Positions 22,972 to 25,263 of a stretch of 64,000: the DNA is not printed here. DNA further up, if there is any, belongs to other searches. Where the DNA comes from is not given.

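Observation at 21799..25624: NusG paralog at the head of a divergent three-subunit molybdenum-hydroxylase-like operon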

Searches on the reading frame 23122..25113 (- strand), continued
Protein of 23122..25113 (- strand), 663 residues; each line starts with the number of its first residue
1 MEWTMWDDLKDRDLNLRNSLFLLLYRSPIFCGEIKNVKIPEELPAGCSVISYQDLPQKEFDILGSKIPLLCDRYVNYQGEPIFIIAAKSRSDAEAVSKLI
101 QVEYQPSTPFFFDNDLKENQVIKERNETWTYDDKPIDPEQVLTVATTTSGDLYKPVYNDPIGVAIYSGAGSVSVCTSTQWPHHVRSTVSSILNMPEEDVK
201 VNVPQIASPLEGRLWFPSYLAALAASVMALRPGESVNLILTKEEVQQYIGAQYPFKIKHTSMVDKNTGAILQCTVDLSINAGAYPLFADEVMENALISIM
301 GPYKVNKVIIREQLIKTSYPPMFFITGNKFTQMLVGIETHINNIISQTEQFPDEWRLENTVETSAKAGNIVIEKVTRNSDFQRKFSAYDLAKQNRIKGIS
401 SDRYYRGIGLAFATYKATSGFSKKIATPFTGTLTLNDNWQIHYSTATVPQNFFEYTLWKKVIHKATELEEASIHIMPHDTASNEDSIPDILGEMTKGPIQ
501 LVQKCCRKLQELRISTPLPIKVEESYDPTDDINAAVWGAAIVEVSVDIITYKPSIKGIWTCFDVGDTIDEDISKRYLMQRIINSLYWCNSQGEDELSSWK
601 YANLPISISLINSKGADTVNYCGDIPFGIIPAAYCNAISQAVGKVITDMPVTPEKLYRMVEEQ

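Call 73: fold_search(model_id=the predicted structure, library=pdb)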
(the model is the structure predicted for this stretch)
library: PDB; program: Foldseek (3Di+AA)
matches with E <= 10: 397; with E <= 0.001: 92
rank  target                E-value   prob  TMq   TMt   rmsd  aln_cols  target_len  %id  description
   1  1sij                  9.3e-45  1.00  0.76  0.57   6.0       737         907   16  Crystal structure of the Aldehyde Dehydrogenase (a.k.a. AOR or MOP) of Desulfovibrio gigas covalently bound to [AsO3]- (released 2004-07-27)
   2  3etr_C                8.1e-44  1.00  0.79  0.70   5.3       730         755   17  Crystal structure of xanthine oxidase in complex with lumazine (released 2009-01-27)
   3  3eub_C                3.1e-43  1.00  0.79  0.70   5.3       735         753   17  Crystal Structure of Desulfo-Xanthine Oxidase with Xanthine (released 2009-01-27)
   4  1fiq_C                4.7e-43  1.00  0.80  0.72   5.3       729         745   18  CRYSTAL STRUCTURE OF XANTHINE OXIDASE FROM BOVINE MILK (released 2000-10-04)
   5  8j79_B                2.7e-42  1.00  0.80  0.43   5.2       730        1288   17  Bovine Xanthine Oxidoreductase Crystallized with oxypurinol (released 2023-05-24)
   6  3eub_4                3.5e-42  1.00  0.79  0.70   5.2       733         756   17  Crystal Structure of Desulfo-Xanthine Oxidase with Xanthine (released 2009-01-27)
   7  3b9j_C                3.9e-42  1.00  0.79  0.70   5.2       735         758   17  Structure of Xanthine Oxidase with 2-hydroxy-6-methylpurine (released 2007-12-04)
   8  1rm6_D                4.1e-42  1.00  0.76  0.67   6.0       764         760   16  Structure of 4-hydroxybenzoyl-CoA reductase from Thauera aromatica (released 2004-12-21)
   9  3amz_A                4.6e-42  1.00  0.80  0.43   5.2       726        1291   17  Bovine Xanthine Oxidoreductase urate bound form (released 2010-12-01)
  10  1fo4_A                4.9e-42  1.00  0.80  0.43   5.1       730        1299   17  CRYSTAL STRUCTURE OF XANTHINE DEHYDROGENASE ISOLATED FROM BOVINE MILK (released 2000-10-25)
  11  6ac4_A                6.2e-42  1.00  0.80  0.43   5.3       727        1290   16  Rat Xanthine oxidoreductase, D428N variant (released 2019-08-28)
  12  3ax7_B                6.6e-42  1.00  0.80  0.46   5.2       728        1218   17  Bovine Xanthine Oxidase, protease cleaved form (released 2012-02-22)
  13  6adj_B                7.4e-42  1.00  0.80  0.43   5.4       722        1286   16  Rat Xanthine oxidoreductase, D428E variant (released 2019-08-07)
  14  8j79_A                7.9e-42  1.00  0.79  0.43   5.1       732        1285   17  Bovine Xanthine Oxidoreductase Crystallized with oxypurinol (released 2023-05-24)
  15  3b9j_K                9.4e-42  1.00  0.78  0.70   5.3       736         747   17  Structure of Xanthine Oxidase with 2-hydroxy-6-methylpurine (released 2007-12-04)
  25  1fo4_B                4.6e-41  1.00  0.80  0.43   5.0       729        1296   17  CRYSTAL STRUCTURE OF XANTHINE DEHYDROGENASE ISOLATED FROM BOVINE MILK (released 2000-10-25)
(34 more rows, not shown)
